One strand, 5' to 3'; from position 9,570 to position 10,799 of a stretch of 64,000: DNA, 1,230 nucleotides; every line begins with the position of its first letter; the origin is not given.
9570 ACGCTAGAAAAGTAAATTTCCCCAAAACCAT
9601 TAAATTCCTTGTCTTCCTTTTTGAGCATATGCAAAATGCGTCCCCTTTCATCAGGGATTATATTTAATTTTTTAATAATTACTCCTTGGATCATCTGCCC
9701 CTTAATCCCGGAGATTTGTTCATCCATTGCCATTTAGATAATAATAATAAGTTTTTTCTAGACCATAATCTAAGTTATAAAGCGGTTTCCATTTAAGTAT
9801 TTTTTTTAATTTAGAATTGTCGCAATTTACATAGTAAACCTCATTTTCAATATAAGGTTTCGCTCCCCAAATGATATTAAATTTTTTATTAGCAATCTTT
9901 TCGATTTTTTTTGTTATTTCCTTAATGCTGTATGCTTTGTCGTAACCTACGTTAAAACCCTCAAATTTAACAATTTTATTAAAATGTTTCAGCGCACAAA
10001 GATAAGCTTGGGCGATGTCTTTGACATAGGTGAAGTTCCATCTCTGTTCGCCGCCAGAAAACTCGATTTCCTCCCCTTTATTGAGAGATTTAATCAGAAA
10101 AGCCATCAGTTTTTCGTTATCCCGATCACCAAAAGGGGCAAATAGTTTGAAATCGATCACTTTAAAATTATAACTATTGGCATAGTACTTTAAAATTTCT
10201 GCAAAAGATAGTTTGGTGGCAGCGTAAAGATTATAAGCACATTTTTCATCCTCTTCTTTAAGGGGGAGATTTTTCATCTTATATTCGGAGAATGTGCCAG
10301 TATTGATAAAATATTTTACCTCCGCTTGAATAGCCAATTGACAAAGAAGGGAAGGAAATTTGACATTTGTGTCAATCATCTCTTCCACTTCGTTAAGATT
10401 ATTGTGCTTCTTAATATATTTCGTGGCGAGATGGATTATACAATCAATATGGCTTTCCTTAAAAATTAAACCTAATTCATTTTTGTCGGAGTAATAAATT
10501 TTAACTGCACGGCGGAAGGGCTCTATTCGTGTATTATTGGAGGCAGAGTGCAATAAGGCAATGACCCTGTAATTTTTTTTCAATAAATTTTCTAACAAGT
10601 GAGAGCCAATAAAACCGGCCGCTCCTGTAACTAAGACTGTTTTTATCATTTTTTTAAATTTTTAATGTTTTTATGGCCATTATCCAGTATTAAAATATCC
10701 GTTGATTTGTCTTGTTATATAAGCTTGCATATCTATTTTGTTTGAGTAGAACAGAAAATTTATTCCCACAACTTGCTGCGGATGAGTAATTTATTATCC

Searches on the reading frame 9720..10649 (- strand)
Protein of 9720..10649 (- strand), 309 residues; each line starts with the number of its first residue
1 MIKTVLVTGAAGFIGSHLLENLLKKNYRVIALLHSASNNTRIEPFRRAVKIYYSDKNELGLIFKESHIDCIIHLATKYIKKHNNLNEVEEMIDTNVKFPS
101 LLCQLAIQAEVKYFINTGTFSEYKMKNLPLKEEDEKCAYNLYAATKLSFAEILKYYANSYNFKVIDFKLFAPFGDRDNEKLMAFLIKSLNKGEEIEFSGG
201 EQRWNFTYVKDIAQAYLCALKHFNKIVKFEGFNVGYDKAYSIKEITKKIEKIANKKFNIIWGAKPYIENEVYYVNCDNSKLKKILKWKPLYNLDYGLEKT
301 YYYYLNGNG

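Call 7: search_protein_families(library=pfam, proteins=[window:9720-10649:-], max_evalue=0.01)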
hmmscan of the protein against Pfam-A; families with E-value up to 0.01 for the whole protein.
window:9720-10649:- (309 aa): 10 families
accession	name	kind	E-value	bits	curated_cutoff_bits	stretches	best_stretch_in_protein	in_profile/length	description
PF01370.27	Epimerase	-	1.6e-44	152.5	20.9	1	5-235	1-240/240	NAD dependent epimerase/dehydratase family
PF16363.11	GDP_Man_Dehyd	-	2.4e-27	96.7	27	1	6-300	1-332/332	GDP-mannose 4,6 dehydratase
PF01073.25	3Beta_HSD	-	5.7e-11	42.4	22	1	6-224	1-233/280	3-beta hydroxysteroid dehydrogenase/isomerase family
PF07993.18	NAD_binding_4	-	2.7e-08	33.7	20.1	1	7-50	1-47/258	Male sterility protein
PF04321.23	RmlD_sub_bind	-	6e-08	32.5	27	1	4-225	2-202/287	RmlD substrate binding domain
PF02719.21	Polysacc_synt_2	-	1.3e-07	31.5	20.2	1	5-119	1-128/293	Polysaccharide biosynthesis protein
PF05368.20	NmrA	-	4.6e-07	30.2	27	1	3-260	3-241/298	NmrA-like family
PF13460.12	NAD_binding_10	-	0.00075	19.8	27.2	1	9-123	1-102/184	NAD(P)H-binding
PF00106.31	adh_short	-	0.0015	18.4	26.6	0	3-39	1-37/195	short chain dehydrogenase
PF13353.11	Fer4_12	-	0.003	18.3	22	1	160-250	23-110/137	4Fe-4S single cluster domain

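Call 15: find_encoding_contigs(protein=window:9720-10649:-, flank=10000, max_places=10)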
Protein window:9720-10649:- (309 aa): 3 contigs read that carry it; 3 places shown.
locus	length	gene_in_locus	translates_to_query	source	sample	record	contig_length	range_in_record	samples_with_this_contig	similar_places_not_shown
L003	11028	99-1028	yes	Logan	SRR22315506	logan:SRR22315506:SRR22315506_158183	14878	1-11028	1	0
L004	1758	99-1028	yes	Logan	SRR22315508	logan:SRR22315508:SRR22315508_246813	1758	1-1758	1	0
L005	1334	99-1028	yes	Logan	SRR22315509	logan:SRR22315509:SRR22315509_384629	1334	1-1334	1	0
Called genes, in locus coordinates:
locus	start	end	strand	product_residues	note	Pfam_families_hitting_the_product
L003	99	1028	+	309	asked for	PF01073:3Beta_HSD, PF01370:Epimerase, PF02719:Polysacc_synt_2 (weak), PF04321:RmlD_sub_bind, PF05368:NmrA (weak), PF07993:NAD_binding_4 (weak), PF16363:GDP_Man_Dehyd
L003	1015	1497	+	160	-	PF00908:dTDP_sugar_isom, PF05523:FdtA (weak)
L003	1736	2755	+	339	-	PF13641:Glyco_tranf_2_3, PF00535:Glycos_transf_2, PF10111:Glyco_tranf_2_2, PF02709:Glyco_transf_7C (weak)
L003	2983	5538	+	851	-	-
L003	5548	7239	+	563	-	-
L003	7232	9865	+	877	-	-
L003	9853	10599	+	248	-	PF00535:Glycos_transf_2, PF13641:Glyco_tranf_2_3 (weak)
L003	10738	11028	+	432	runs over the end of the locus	PF03446:NAD_binding_2 (weak), PF03721:UDPG_MGDP_dh_N, PF00984:UDPG_MGDP_dh, PF03720:UDPG_MGDP_dh_C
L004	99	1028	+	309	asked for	PF01073:3Beta_HSD, PF01370:Epimerase, PF02719:Polysacc_synt_2 (weak), PF04321:RmlD_sub_bind, PF05368:NmrA (weak), PF07993:NAD_binding_4 (weak), PF16363:GDP_Man_Dehyd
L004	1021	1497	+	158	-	PF00908:dTDP_sugar_isom, PF05523:FdtA (weak)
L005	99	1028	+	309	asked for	PF01073:3Beta_HSD, PF01370:Epimerase, PF02719:Polysacc_synt_2 (weak), PF04321:RmlD_sub_bind, PF05368:NmrA (weak), PF07993:NAD_binding_4 (weak), PF16363:GDP_Man_Dehyd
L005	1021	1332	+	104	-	?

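Call 43: find_homologous_proteins(query=window:9720-10649:-)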
Query window:9720-10649:- (309 aa): 7250 proteins with E <= 0.001 among 8000 candidates; the best 120 are listed.
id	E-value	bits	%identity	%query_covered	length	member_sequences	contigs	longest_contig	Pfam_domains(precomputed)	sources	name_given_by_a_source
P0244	2.1e-202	689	100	100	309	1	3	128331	PF04321.24,PF16363.12,PF02719.22,PF05368.20,PF01073.26,PF07993.19,PF01370.28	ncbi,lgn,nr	ncbi:MAG: NAD(P)-dependent oxidoreductase [Patescibacteria group bacterium]|nr:NAD(P)-dependent oxid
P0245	2.2e-150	518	75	99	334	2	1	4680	PF04321.24,PF16363.12,PF02719.22,PF05368.20,PF01073.26,PF07993.19,PF01370.28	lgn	-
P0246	4.9e-130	452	65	97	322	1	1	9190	PF04321.24,PF16363.12,PF02719.22,PF01073.26,PF07993.19,PF01370.28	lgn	-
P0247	3.0e-128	446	64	99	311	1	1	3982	PF04321.24,PF16363.12,PF01073.26,PF01370.28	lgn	-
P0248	2.6e-126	439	64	99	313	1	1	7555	PF04321.24,PF16363.12,PF02719.22,PF01073.26,PF07993.19,PF01370.28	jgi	jgi:nucleoside-diphosphate-sugar epimerase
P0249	5.7e-126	438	66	99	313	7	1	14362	PF04321.24,PF16363.12,PF02719.22,PF01073.26,PF07993.19,PF01370.28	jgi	-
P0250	6.2e-126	438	64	99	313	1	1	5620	PF04321.24,PF16363.12,PF02719.22,PF01073.26,PF07993.19,PF01370.28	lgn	-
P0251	1.1e-123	431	62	99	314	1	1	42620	PF04321.24,PF16363.12,PF02719.22,PF01073.26,PF07993.19,PF01370.28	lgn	-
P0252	3.9e-122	426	61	99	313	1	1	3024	PF04321.24,PF16363.12,PF02719.22,PF01073.26,PF07993.19,PF01370.28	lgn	-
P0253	5.1e-122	425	61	99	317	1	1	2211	PF04321.24,PF16363.12,PF02719.22,PF05368.20,PF01073.26,PF07993.19,PF13460.13,PF01370.28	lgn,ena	-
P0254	1.4e-121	424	60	98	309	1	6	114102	PF04321.24,PF16363.12,PF02719.22,PF01073.26,PF07993.19,PF01370.28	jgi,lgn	-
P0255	1.6e-120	420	62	98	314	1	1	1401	PF04321.24,PF16363.12,PF02719.22,PF05368.20,PF01073.26,PF07993.19,PF01370.28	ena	-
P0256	3.3e-120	419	61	98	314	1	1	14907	PF04321.24,PF16363.12,PF02719.22,PF01073.26,PF07993.19,PF00106.32,PF01370.28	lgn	-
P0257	5.6e-120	419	62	98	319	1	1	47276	PF04321.24,PF16363.12,PF02719.22,PF01073.26,PF07993.19,PF01370.28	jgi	jgi:nucleoside-diphosphate-sugar epimerase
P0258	1.0e-119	418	62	98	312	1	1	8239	PF04321.24,PF16363.12,PF02719.22,PF01073.26,PF07993.19,PF13460.13,PF01370.28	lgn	-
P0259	1.8e-119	417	63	99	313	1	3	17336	PF04321.24,PF16363.12,PF02719.22,PF01073.26,PF07993.19,PF01370.28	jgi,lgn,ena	-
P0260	2.8e-117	410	61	98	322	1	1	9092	PF04321.24,PF16363.12,PF02719.22,PF01073.26,PF07993.19,PF01370.28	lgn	-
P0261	5.9e-116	405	59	98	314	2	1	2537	PF04321.24,PF16363.12,PF02719.22,PF05368.20,PF01073.26,PF07993.19,PF00106.32,PF03435.25,PF01370.28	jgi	jgi:nucleoside-diphosphate-sugar epimerase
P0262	7.7e-116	405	58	99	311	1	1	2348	PF04321.24,PF16363.12,PF01073.26,PF07993.19,PF01370.28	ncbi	-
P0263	1.2e-114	401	58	98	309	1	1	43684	PF04321.24,PF16363.12,PF02719.22,PF05368.20,PF01073.26,PF07993.19,PF00106.32,PF01370.28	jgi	jgi:UDP-glucose 4-epimerase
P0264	2.8e-114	400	59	98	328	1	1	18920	PF04321.24,PF16363.12,PF02719.22,PF05368.20,PF01073.26,PF00106.32,PF01370.28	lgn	-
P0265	3.6e-114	400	57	98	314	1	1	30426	PF04321.24,PF16363.12,PF02719.22,PF05368.20,PF01073.26,PF07993.19,PF13460.13,PF01370.28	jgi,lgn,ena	-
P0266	5.8e-114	399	58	98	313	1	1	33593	PF04321.24,PF16363.12,PF02719.22,PF05368.20,PF01073.26,PF07993.19,PF01370.28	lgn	-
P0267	5.9e-113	396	60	98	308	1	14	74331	PF04321.24,PF16363.12,PF02719.22,PF01073.26,PF07993.19,PF00106.32,PF01370.28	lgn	-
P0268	1.5e-112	394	60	99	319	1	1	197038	PF04321.24,PF16363.12,PF02719.22,PF05368.20,PF01073.26,PF07993.19,PF01370.28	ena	-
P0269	4.7e-112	393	58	98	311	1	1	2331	PF04321.24,PF16363.12,PF02719.22,PF01073.26,PF07993.19,PF13460.13,PF01370.28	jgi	-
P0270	7.2e-112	392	58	98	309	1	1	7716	PF04321.24,PF16363.12,PF02719.22,PF01073.26,PF07993.19,PF01370.28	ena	-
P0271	1.1e-111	391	58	99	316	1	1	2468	PF16363.12,PF02719.22,PF01073.26,PF07993.19,PF01370.28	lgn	-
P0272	2.5e-111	390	58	98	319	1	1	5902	PF04321.24,PF16363.12,PF02719.22,PF05368.20,PF01073.26,PF13460.13,PF01370.28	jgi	jgi:nucleoside-diphosphate-sugar epimerase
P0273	2.8e-111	390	58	99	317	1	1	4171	PF04321.24,PF16363.12,PF02719.22,PF01073.26,PF07993.19,PF01370.28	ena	-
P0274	9.5e-110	385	57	99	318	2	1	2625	PF04321.24,PF16363.12,PF02719.22,PF05368.20,PF01073.26,PF07993.19,PF01370.28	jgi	-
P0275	2.6e-108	380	58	99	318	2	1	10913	PF04321.24,PF16363.12,PF02719.22,PF05368.20,PF01073.26,PF07993.19,PF01370.28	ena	-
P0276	6.5e-108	379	57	98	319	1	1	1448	PF04321.24,PF16363.12,PF02719.22,PF05368.20,PF01073.26,PF07993.19,PF01370.28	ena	-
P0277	2.1e-106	374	55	98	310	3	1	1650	PF04321.24,PF16363.12,PF02719.22,PF01073.26,PF01370.28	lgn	-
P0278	3.5e-106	373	56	96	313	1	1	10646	PF04321.24,PF16363.12,PF02719.22,PF01073.26,PF07993.19,PF03435.25,PF01370.28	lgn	-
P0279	7.6e-106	372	55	98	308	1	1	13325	PF04321.24,PF16363.12,PF02719.22,PF01073.26,PF07993.19,PF00106.32,PF01370.28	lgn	-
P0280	4.0e-105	370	56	98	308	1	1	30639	PF04321.24,PF16363.12,PF01073.26,PF07993.19,PF01370.28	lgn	-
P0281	4.2e-104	367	54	98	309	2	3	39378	PF04321.24,PF16363.12,PF01073.26,PF07993.19,PF01370.28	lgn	-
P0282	1.5e-103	365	54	98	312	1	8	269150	PF04321.24,PF16363.12,PF01073.26,PF01370.28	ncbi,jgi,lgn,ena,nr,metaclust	ncbi:MAG: hypothetical protein A2808_01105 [Candidatus Moranbacteria bacterium RIFCSPHIGHO2_01_FULL_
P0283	6.2e-103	363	55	98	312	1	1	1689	PF04321.24,PF16363.12,PF01073.26,PF07993.19,PF01370.28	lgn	-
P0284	9.2e-103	362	55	99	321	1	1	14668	PF04321.24,PF16363.12,PF02719.22,PF01073.26,PF07993.19,PF01370.28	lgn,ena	-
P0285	9.9e-103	362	54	98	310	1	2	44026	PF04321.24,PF16363.12,PF02719.22,PF01073.26,PF07993.19,PF01370.28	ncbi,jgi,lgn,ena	-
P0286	1.5e-102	361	53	98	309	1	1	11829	PF04321.24,PF16363.12,PF01073.26,PF01370.28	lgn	-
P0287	3.2e-102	360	53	98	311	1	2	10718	PF04321.24,PF16363.12,PF02719.22,PF01073.26,PF01370.28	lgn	-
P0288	4.7e-101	357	54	100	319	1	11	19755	PF04321.24,PF16363.12,PF02719.22,PF01073.26,PF07993.19,PF01370.28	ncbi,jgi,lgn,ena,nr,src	ncbi:MAG TPA: NAD(P)-dependent oxidoreductase [Patescibacteria group bacterium]|nr:NAD(P)-dependent 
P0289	1.2e-100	355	55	98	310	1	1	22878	PF04321.24,PF16363.12,PF02719.22,PF01073.26,PF07993.19,PF01370.28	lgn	-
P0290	1.5e-100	355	55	99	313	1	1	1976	PF04321.24,PF16363.12,PF02719.22,PF01073.26,PF07993.19,PF13460.13,PF01370.28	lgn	-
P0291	1.2e-98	349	52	98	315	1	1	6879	PF04321.24,PF16363.12,PF02719.22,PF01073.26,PF07993.19,PF01370.28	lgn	-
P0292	7.7e-97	343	51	99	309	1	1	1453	PF04321.24,PF16363.12,PF01073.26,PF07993.19,PF01370.28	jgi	-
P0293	5.4e-96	340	49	98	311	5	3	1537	PF04321.24,PF16363.12,PF02719.22,PF01073.26,PF01370.28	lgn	-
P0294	9.5e-96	339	52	99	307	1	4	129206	PF04321.24,PF16363.12,PF02719.22,PF05368.20,PF01073.26,PF07993.19,PF01370.28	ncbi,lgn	-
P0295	3.7e-94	334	51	98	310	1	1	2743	PF04321.24,PF16363.12,PF05368.20,PF01073.26,PF07993.19,PF13460.13,PF01370.28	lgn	-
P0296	3.9e-94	334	53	98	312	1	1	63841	PF04321.24,PF16363.12,PF02719.22,PF01073.26,PF07993.19,PF01370.28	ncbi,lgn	-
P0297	1.1e-90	322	50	99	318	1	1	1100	PF04321.24,PF16363.12,PF02719.22,PF01073.26,PF07993.19,PF01370.28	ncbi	-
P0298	1.5e-89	319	50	97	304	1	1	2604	PF04321.24,PF16363.12,PF02719.22,PF05368.20,PF01073.26,PF07993.19,PF13460.13,PF01370.28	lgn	-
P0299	1.3e-88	316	55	80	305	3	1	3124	PF16363.12,PF01073.26,PF01370.28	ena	-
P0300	2.1e-88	315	53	98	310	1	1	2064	PF04321.24,PF16363.12,PF02719.22,PF05368.20,PF01073.26,PF07993.19,PF13460.13,PF01370.28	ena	-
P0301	2.3e-88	315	50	98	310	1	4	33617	PF04321.24,PF16363.12,PF02719.22,PF05368.20,PF01073.26,PF07993.19,PF13460.13,PF01370.28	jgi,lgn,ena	-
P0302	1.1e-87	313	48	98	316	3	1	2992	PF04321.24,PF16363.12,PF01073.26,PF07993.19,PF01370.28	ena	-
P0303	8.6e-87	310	49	99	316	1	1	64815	PF04321.24,PF16363.12,PF02719.22,PF01073.26,PF07993.19,PF01370.28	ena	-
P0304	3.7e-85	304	49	99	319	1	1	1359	PF04321.24,PF16363.12,PF02719.22,PF01073.26,PF07993.19,PF01370.28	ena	-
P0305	5.2e-84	301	50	99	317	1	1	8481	PF04321.24,PF16363.12,PF02719.22,PF01073.26,PF01370.28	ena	-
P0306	1.7e-83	299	49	98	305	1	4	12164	PF04321.24,PF16363.12,PF02719.22,PF05368.20,PF01073.26,PF00106.32,PF01370.28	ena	-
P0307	6.5e-83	297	51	99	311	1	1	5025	PF04321.24,PF16363.12,PF02719.22,PF01073.26,PF07993.19,PF01370.28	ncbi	-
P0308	3.6e-81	291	48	100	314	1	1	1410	PF04321.24,PF16363.12,PF02719.22,PF01073.26,PF07993.19,PF01370.28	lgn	-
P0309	7.9e-79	284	46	99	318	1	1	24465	PF04321.24,PF16363.12,PF01073.26,PF07993.19,PF01370.28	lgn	-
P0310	5.1e-77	278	48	98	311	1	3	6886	PF16363.12,PF02719.22,PF05368.20,PF01073.26,PF07993.19,PF13460.13,PF01370.28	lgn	-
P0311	8.6e-77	277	45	100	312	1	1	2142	PF16363.12,PF02719.22,PF05368.20,PF01073.26,PF13460.13,PF01370.28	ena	-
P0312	6.2e-73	264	46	96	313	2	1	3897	PF04321.24,PF16363.12,PF02719.22,PF01073.26,PF07993.19,PF01370.28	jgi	-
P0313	1.5e-72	263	42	100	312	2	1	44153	PF04321.24,PF16363.12,PF02719.22,PF01073.26,PF01370.28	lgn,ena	-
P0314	2.0e-72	262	52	83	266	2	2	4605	PF16363.12,PF01073.26,PF01370.28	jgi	-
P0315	1.4e-71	260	45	99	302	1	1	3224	PF04321.24,PF16363.12,PF05368.20,PF01073.26,PF07993.19,PF13460.13,PF01370.28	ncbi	ncbi:MAG: NAD(P)-dependent oxidoreductase [archaeon]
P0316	2.1e-71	259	46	99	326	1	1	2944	PF04321.24,PF16363.12,PF02719.22,PF05368.20,PF01073.26,PF07993.19,PF01370.28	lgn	-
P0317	1.0e-69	254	44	98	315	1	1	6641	PF04321.24,PF16363.12,PF02719.22,PF05368.20,PF01073.26,PF07993.19,PF01370.28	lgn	-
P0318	1.4e-69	253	44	99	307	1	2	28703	PF04321.24,PF16363.12,PF02719.22,PF01073.26,PF01370.28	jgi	-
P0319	8.7e-69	251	43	98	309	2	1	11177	PF04321.24,PF16363.12,PF02719.22,PF01073.26,PF07993.19,PF01370.28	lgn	-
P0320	6.2e-68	248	45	99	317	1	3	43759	PF04321.24,PF16363.12,PF02719.22,PF01073.26,PF07993.19,PF01370.28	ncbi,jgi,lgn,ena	-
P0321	7.6e-68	247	45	99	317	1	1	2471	PF04321.24,PF16363.12,PF02719.22,PF01073.26,PF07993.19,PF01370.28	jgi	-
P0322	2.1e-66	243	42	99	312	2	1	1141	PF04321.24,PF16363.12,PF02719.22,PF05368.20,PF01073.26,PF07993.19,PF13460.13,PF01370.28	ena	-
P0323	2.4e-66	243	43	97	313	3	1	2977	PF04321.24,PF16363.12,PF02719.22,PF01073.26,PF07993.19,PF01370.28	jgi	-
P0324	5.8e-66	241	43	98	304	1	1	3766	PF04321.24,PF16363.12,PF02719.22,PF01073.26,PF01370.28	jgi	-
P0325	2.3e-65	239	45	98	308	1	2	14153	PF04321.24,PF16363.12,PF02719.22,PF01073.26,PF07993.19,PF01370.28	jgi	-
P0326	1.2e-64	237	45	98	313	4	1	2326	PF04321.24,PF16363.12,PF02719.22,PF01073.26,PF07993.19,PF01370.28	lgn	-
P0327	1.2e-63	234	43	98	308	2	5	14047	PF04321.24,PF16363.12,PF05368.20,PF01073.26,PF07993.19,PF01370.28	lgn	-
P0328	5.2e-62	228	44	78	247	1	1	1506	PF16363.12,PF01370.28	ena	-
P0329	7.5e-62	228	42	98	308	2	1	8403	PF04321.24,PF16363.12,PF02719.22,PF05368.20,PF01073.26,PF07993.19,PF01370.28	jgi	jgi:nucleoside-diphosphate-sugar epimerase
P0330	1.2e-61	227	42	98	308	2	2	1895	PF04321.24,PF16363.12,PF02719.22,PF05368.20,PF01073.26,PF07993.19,PF01370.28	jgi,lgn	-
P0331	2.0e-61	226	40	97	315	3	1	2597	PF04321.24,PF16363.12,PF02719.22,PF01073.26,PF07993.19,PF01370.28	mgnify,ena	mgnify:CR=1 FL=1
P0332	4.1e-61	225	42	98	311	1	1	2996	PF04321.24,PF16363.12,PF02719.22,PF01073.26,PF07993.19,PF01370.28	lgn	-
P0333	5.6e-61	225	42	99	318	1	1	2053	PF16363.12,PF01370.28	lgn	-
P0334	6.1e-61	225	41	98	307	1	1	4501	PF04321.24,PF16363.12,PF02719.22,PF05368.20,PF01073.26,PF07993.19,PF13460.13,PF01370.28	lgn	-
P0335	2.2e-60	223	42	98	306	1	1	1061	PF04321.24,PF16363.12,PF02719.22,PF01073.26,PF07993.19,PF01370.28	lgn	-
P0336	5.4e-58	215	40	98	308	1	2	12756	PF04321.24,PF16363.12,PF05368.20,PF01073.26,PF07993.19,PF13460.13,PF01370.28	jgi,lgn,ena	-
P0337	5.5e-58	215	40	98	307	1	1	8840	PF04321.24,PF16363.12,PF05368.20,PF01073.26,PF07993.19,PF01370.28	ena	-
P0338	6.3e-57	212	56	60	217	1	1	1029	PF04321.24,PF16363.12,PF01073.26,PF07993.19,PF01370.28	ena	-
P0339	1.5e-56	210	39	97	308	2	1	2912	PF04321.24,PF16363.12,PF02719.22,PF05368.20,PF07993.19,PF01370.28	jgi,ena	-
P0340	1.3e-54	204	42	93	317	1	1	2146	PF16363.12,PF01370.28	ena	-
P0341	1.7e-54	204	39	96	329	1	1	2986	PF04321.24,PF16363.12,PF02719.22,PF01073.26,PF07993.19,PF13460.13,PF01370.28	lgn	-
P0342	5.8e-54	202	38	97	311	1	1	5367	PF08659.17,PF04321.24,PF16363.12,PF02719.22,PF01073.26,PF07993.19,PF13460.13,PF00106.32,PF01370.28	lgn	-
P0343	7.8e-54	201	37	98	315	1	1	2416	PF04321.24,PF16363.12,PF05368.20,PF01073.26,PF01370.28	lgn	-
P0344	2.4e-50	190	34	97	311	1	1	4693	PF04321.24,PF16363.12,PF05368.20,PF01073.26,PF07993.19,PF01370.28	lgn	-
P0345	3.9e-50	189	38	97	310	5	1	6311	PF04321.24,PF16363.12,PF02719.22,PF01073.26,PF07993.19,PF01370.28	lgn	-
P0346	7.6e-48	182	36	93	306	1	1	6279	PF04321.24,PF16363.12,PF02719.22,PF01073.26,PF07993.19,PF13460.13,PF01370.28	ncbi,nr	ncbi:NAD(P)-dependent oxidoreductase [Candidatus Woesearchaeota archaeon]|nr:NAD(P)-dependent oxidor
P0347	3.8e-46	176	37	99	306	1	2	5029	PF16363.12,PF02719.22,PF01073.26,PF07993.19,PF01370.28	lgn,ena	-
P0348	2.4e-42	164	35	97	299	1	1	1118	PF16363.12,PF02719.22,PF05368.20,PF01073.26,PF01370.28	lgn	-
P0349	2.7e-41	160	34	95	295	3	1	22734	PF04321.24,PF16363.12,PF02719.22,PF05368.20,PF01073.26,PF07993.19,PF01370.28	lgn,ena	-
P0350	6.8e-40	156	34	95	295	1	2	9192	PF04321.24,PF16363.12,PF02719.22,PF05368.20,PF01073.26,PF07993.19,PF01370.28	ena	-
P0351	1.1e-39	155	46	59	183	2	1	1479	PF04321.24,PF16363.12,PF02719.22,PF01073.26,PF07993.19,PF13460.13,PF01370.28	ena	-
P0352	9.5e-39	152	38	81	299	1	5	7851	PF08659.17,PF04321.24,PF16363.12,PF02719.22,PF01073.26,PF07993.19,PF01370.28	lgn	-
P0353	1.6e-38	151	36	86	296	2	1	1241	PF04321.24,PF16363.12,PF02719.22,PF05368.20,PF01073.26,PF07993.19,PF13460.13,PF01370.28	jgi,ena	-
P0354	5.7e-38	149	36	86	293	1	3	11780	PF04321.24,PF16363.12,PF02719.22,PF05368.20,PF01073.26,PF07993.19,PF01370.28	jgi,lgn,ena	jgi:nucleoside-diphosphate-sugar epimerase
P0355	2.1e-37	147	35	96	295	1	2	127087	PF04321.24,PF16363.12,PF02719.22,PF05368.20,PF01073.26,PF07993.19,PF13460.13,PF01370.28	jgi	jgi:nucleoside-diphosphate-sugar epimerase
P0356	2.6e-37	147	35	96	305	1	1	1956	PF04321.24,PF16363.12,PF02719.22,PF01073.26,PF07993.19,PF13460.13,PF01370.28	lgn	-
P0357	4.1e-37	147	35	96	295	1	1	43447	PF04321.24,PF16363.12,PF02719.22,PF05368.20,PF01073.26,PF07993.19,PF13460.13,PF01370.28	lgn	-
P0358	4.7e-37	146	36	96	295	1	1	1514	PF04321.24,PF16363.12,PF02719.22,PF05368.20,PF01073.26,PF07993.19,PF13460.13,PF01370.28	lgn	-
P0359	5.7e-37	146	31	96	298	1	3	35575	PF16363.12,PF02719.22,PF05368.20,PF01073.26,PF07993.19,PF13460.13,PF01370.28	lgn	-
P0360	6.8e-37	146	34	95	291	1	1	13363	PF16363.12,PF02719.22,PF01073.26,PF07993.19,PF01370.28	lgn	-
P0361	1.0e-36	145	34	95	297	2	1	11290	PF04321.24,PF16363.12,PF02719.22,PF01073.26,PF07993.19,PF01370.28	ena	-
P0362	2.5e-36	144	36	86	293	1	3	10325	PF04321.24,PF16363.12,PF02719.22,PF05368.20,PF01073.26,PF07993.19,PF13460.13,PF01370.28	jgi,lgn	jgi:nucleoside-diphosphate-sugar epimerase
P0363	4.5e-36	143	33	96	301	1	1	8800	PF04321.24,PF16363.12,PF02719.22,PF05368.20,PF01073.26,PF07993.19,PF13460.13,PF01370.28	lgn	-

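Call 45: find_encoding_contigs(protein=P0246, flank=10000, max_places=3)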
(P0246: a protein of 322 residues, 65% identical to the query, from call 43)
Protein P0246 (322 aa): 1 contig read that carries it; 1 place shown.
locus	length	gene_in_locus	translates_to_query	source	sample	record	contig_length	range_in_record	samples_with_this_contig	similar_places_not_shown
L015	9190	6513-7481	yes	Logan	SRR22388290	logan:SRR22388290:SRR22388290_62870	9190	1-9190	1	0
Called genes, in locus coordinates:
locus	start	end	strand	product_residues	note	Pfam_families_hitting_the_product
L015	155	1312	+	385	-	PF13439:Glyco_transf_4 (weak), PF13524:Glyco_trans_1_2 (faint), PF20706:GT4-conflict, PF00534:Glycos_transf_1, PF13692:Glyco_trans_1_4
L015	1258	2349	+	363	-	PF00535:Glycos_transf_2, PF13641:Glyco_tranf_2_3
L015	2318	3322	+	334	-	PF00535:Glycos_transf_2, PF10111:Glyco_tranf_2_2 (faint), PF13641:Glyco_tranf_2_3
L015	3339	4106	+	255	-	PF00483:NTP_transferase, PF12804:NTP_transf_3 (weak)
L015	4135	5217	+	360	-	PF01073:3Beta_HSD, PF01370:Epimerase, PF02719:Polysacc_synt_2, PF04321:RmlD_sub_bind (weak), PF16363:GDP_Man_Dehyd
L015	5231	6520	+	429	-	PF01041:DegT_DnrJ_EryC1, PF00266:Aminotran_5 (weak)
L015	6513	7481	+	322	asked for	PF01073:3Beta_HSD, PF01370:Epimerase, PF02719:Polysacc_synt_2, PF04321:RmlD_sub_bind, PF07993:NAD_binding_4 (weak), PF16363:GDP_Man_Dehyd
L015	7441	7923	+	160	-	PF00908:dTDP_sugar_isom, PF05523:FdtA (weak), PF14667:Polysacc_synt_C (weak)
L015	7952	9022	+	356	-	PF00535:Glycos_transf_2, PF10111:Glyco_tranf_2_2, PF13641:Glyco_tranf_2_3, PF13632:Glyco_trans_2_3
